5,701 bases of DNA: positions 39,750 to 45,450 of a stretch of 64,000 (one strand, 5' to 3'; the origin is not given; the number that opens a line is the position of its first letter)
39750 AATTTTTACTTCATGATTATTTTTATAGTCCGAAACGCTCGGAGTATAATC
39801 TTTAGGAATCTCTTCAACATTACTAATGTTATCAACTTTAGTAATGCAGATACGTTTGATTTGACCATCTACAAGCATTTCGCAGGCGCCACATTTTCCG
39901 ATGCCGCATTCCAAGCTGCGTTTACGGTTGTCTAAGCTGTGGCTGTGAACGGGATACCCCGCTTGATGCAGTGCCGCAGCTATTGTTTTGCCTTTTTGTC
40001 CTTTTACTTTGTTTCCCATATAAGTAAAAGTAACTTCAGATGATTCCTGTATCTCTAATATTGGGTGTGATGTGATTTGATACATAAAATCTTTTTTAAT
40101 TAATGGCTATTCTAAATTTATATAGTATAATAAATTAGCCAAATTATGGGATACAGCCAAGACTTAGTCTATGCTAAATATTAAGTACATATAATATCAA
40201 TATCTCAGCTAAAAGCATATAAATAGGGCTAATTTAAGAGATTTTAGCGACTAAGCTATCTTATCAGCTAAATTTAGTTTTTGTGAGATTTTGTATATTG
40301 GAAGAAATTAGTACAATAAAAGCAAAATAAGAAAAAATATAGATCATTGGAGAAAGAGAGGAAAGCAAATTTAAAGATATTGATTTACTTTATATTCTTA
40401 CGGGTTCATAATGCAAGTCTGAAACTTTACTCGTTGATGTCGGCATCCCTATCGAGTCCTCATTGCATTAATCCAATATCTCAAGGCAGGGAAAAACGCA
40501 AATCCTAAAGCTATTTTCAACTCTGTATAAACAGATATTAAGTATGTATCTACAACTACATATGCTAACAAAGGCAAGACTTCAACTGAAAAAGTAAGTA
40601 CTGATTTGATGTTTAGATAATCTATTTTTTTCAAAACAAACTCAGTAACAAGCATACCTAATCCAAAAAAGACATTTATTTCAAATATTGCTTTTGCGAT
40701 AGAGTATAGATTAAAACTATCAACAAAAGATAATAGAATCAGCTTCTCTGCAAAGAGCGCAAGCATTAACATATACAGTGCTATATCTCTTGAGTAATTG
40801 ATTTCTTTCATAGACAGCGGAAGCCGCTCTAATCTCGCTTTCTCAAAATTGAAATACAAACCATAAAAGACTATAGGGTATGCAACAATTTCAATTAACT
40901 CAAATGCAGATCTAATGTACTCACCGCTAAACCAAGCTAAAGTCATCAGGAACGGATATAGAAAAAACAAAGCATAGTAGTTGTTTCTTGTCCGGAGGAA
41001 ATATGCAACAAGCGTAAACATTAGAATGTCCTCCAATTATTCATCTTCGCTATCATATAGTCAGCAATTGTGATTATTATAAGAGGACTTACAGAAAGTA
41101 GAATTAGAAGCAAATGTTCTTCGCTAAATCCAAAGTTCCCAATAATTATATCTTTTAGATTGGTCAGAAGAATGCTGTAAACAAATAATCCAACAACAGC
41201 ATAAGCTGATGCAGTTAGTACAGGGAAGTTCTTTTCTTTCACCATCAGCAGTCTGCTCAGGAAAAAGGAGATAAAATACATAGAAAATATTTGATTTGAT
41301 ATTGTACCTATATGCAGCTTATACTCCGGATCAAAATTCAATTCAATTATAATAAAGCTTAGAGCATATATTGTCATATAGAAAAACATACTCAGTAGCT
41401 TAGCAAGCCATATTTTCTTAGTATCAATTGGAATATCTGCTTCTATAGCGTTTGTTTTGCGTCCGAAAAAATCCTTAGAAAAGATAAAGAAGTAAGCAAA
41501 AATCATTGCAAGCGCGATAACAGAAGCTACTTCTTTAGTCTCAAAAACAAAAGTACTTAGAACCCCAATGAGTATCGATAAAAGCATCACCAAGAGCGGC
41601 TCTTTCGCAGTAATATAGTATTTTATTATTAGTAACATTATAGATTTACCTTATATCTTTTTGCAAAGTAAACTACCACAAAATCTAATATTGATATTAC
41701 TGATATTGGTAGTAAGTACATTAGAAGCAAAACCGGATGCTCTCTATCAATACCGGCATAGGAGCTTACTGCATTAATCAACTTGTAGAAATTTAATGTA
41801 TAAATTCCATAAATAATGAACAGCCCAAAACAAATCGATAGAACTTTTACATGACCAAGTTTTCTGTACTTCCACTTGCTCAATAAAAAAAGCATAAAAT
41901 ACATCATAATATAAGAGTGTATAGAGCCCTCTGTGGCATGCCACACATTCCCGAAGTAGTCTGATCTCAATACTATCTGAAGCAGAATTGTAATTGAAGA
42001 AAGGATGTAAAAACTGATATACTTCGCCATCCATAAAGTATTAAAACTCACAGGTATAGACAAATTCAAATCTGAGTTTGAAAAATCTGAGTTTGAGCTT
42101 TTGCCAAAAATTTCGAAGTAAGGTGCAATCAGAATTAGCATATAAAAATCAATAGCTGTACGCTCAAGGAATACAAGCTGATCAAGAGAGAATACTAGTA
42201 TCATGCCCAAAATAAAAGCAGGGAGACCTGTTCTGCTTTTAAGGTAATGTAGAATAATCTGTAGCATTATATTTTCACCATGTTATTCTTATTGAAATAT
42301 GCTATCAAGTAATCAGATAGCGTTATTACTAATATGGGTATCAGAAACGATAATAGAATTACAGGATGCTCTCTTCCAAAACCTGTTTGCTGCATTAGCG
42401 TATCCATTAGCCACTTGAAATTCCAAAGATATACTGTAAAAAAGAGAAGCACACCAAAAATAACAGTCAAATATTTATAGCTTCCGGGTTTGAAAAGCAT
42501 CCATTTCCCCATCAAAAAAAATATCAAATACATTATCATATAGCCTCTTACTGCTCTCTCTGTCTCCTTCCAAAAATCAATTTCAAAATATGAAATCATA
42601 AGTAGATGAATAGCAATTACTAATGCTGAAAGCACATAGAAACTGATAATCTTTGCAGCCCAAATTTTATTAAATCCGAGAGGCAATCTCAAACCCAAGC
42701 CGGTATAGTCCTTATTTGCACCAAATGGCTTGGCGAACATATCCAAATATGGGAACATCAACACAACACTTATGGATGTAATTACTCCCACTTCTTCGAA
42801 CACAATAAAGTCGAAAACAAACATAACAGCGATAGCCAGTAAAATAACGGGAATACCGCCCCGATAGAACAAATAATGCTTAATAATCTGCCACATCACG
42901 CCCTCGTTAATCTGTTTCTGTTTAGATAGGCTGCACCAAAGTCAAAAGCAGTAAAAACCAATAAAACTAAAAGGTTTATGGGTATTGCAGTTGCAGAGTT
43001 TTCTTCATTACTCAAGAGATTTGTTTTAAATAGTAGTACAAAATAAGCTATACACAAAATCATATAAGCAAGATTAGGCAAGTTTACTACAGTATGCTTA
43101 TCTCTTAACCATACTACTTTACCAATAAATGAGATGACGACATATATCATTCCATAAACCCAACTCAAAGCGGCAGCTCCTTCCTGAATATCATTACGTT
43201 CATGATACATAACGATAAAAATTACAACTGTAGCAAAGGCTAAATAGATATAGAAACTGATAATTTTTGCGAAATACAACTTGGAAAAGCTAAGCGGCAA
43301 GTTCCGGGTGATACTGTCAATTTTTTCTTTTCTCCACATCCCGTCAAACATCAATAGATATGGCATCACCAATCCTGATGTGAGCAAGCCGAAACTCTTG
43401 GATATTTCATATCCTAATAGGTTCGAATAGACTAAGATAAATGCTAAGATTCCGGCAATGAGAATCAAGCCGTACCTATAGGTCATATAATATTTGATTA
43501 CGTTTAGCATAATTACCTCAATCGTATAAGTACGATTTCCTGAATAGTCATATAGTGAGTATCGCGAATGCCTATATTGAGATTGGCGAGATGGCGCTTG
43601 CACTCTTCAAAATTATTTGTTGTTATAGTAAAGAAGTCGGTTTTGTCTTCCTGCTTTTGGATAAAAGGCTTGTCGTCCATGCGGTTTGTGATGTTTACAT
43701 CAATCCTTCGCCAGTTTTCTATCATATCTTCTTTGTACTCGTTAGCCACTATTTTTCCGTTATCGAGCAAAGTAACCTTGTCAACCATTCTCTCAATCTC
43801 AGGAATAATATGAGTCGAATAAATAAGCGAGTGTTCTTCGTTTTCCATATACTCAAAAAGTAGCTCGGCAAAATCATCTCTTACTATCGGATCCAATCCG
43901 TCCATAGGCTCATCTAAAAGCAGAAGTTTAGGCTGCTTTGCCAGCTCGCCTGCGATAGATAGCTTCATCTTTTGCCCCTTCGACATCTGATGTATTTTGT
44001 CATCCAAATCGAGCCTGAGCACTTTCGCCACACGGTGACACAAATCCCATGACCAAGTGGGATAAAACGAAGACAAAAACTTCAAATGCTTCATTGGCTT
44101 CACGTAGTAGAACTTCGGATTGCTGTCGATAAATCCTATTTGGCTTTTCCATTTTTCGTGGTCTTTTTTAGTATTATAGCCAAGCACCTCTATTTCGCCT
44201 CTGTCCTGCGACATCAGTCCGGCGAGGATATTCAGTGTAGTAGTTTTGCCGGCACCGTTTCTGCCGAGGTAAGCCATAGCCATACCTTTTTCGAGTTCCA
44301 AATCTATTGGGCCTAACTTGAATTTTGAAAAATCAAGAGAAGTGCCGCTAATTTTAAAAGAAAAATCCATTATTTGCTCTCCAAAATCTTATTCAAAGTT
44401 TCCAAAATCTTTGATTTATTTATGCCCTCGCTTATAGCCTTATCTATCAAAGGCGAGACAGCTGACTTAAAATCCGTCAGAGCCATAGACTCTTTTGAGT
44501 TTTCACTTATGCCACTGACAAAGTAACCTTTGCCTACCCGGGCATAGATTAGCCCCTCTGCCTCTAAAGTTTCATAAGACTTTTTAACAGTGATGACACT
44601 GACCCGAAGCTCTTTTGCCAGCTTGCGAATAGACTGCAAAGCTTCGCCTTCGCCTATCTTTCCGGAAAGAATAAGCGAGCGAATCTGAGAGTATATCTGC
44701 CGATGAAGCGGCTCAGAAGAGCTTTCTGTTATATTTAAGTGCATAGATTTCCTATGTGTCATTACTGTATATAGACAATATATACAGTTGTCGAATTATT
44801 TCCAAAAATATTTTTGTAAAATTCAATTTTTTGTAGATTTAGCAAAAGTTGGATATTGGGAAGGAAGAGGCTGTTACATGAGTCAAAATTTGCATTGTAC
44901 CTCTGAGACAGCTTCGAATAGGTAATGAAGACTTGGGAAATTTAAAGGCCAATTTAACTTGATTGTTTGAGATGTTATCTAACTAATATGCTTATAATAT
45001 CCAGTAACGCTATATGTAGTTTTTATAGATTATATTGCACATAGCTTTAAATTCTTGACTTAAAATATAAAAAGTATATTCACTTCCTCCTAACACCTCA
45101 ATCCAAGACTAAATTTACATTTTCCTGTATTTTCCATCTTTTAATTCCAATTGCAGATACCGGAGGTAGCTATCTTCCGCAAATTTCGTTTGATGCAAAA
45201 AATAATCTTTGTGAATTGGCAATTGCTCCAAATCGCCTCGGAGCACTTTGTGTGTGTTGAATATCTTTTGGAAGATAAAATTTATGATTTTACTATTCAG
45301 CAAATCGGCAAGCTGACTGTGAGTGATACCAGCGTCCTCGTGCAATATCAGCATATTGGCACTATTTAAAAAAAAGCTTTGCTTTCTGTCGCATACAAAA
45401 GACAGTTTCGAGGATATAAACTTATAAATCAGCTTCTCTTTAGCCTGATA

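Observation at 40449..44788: Seven-gene translationally coupled operon with a GntR regulator, an ABC ATPase and five tandem diverged paralogous membrane proteins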

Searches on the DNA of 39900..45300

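Call 60: search_rna_families(source=window, start=39900, end=45300, threshold=evalue, max_evalue=0.1)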
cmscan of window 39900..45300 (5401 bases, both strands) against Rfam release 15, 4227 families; matches with E-value up to 0.1: 0.
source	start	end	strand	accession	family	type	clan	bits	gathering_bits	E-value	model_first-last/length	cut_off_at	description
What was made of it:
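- Tried and rejected: Rfam on 39900-45300 found nothing (call 60).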

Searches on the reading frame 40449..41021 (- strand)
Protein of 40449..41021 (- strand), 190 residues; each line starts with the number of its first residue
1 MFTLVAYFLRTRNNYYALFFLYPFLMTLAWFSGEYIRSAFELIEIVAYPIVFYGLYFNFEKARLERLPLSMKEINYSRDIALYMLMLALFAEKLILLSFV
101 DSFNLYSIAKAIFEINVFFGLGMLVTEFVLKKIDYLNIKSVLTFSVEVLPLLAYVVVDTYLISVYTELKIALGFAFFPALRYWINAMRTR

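Call 4: search_protein_families(library=pfam, proteins=[window:40449-41021:-], max_evalue=1)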
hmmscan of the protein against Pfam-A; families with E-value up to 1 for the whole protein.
window:40449-41021:- (190 aa): 0 families

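Call 5: search_protein_families(library=ncbifam, proteins=[window:40449-41021:-], max_evalue=1)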
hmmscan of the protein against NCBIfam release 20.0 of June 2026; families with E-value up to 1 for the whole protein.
window:40449-41021:- (190 aa): 0 families

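Call 51: find_homologous_proteins(query=A4, max_evalue=0.001)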
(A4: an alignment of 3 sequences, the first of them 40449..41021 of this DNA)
Query A4 (3 sequences) (190 aa, profile of the alignment): 7 proteins with E <= 0.001 among 8000 candidates.
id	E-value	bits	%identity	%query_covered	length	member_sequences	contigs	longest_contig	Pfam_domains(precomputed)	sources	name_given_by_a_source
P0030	6.9e-95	335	33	96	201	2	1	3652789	-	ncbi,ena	-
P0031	2.2e-93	330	32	94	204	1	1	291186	-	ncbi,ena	-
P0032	2.4e-86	307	100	100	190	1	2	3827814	-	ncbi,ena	-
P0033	7.6e-84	299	31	94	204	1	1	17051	-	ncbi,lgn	-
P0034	3.1e-64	235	85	87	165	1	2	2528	-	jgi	jgi:hypothetical protein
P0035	2.0e-63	232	32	96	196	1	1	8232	-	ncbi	-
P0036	3.7e-49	186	30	86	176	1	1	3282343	-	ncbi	-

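Call 59: search_protein_families(library=padloc, proteins=[window:40449-41021:-], max_evalue=0.01)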
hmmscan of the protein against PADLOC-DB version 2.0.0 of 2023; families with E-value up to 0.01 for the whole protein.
window:40449-41021:- (190 aa): 0 families

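Call 61: predict_structure(alignment_id=A9)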
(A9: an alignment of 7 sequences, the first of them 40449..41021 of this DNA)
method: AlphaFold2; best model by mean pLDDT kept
length: 190 residues; sequences in the alignment: 7
mean_pLDDT: 64.4   pTM: 0.57
mean pLDDT of the five models: 64.4, 62.3, 62.1, 60.4, 58.7
residues with pLDDT >= 90: 18; 70-90: 72; 50-70: 31; < 50: 69
segments of 3 or more residues with pLDDT < 50: 1-69
pLDDT, mean of each block of 10 residues (from residue 1): 33 38 42 40 41 40 44 65 76 82 87 86 68 57 77 91 90 88 76
secondary structure, 60 per line:
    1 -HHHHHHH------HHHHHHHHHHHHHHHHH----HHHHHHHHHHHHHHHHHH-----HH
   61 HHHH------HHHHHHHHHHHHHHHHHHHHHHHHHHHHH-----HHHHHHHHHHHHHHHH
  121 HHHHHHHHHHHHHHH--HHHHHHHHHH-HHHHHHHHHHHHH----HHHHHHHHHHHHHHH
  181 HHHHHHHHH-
elements in order: H2-8 H15-31 H36-53 H59-64 H71-99 H105-135 H138-147 H149-161 H166-189
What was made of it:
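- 40449..41021 (-): P5, 190 aa, 'tail-type' paralog: the most diverged member, lacking the TM5-TM6 outer helix, and always the last, single-copy gene of every Kapaibacterium array examined. The AF2 model has low confidence (pLDDT 64) but the same helix order (call 61).
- Tried and rejected: The AF2 model of the tail-type P5 was poor (pLDDT 64, residues 1-69 below 50; call 61).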

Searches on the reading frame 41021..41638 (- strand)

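Call 4: search_protein_families(library=pfam, proteins=[window:41021-41638:-], max_evalue=1)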
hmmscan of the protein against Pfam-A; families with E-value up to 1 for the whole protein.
window:41021-41638:- (205 aa): 1 family
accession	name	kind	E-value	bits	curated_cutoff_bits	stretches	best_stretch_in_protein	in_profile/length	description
PF14325.12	DUF4383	-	0.19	12.4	27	1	16-86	50-119/125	Domain of unknown function (DUF4383)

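Call 5: search_protein_families(library=ncbifam, proteins=[window:41021-41638:-], max_evalue=1)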
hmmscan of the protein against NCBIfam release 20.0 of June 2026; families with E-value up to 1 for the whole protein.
window:41021-41638:- (205 aa): 0 families

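Call 59: search_protein_families(library=padloc, proteins=[window:41021-41638:-], max_evalue=0.01)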
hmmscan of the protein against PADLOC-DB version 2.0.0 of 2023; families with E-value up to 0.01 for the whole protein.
window:41021-41638:- (205 aa): 0 families

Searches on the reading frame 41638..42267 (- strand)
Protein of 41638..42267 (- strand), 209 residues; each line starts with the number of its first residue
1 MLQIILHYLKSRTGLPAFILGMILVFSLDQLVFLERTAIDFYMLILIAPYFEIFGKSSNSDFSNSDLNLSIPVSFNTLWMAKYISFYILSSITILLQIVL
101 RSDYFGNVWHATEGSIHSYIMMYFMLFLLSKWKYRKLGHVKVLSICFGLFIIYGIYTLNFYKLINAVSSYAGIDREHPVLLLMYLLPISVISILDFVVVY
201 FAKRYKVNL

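Call 4: search_protein_families(library=pfam, proteins=[window:41638-42267:-], max_evalue=1)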
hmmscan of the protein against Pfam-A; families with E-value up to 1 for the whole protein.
window:41638-42267:- (209 aa): 1 family
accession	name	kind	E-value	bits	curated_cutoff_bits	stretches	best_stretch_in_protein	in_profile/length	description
PF24084.1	DUF7369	-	0.18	12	27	0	97-110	14-27/61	Domain of unknown function (DUF7369)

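Call 5: search_protein_families(library=ncbifam, proteins=[window:41638-42267:-], max_evalue=1)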
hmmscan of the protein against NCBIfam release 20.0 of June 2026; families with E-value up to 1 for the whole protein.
window:41638-42267:- (209 aa): 0 families

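Call 59: search_protein_families(library=padloc, proteins=[window:41638-42267:-], max_evalue=0.01)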
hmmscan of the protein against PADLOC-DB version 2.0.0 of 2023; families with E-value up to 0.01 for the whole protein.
window:41638-42267:- (209 aa): 0 families
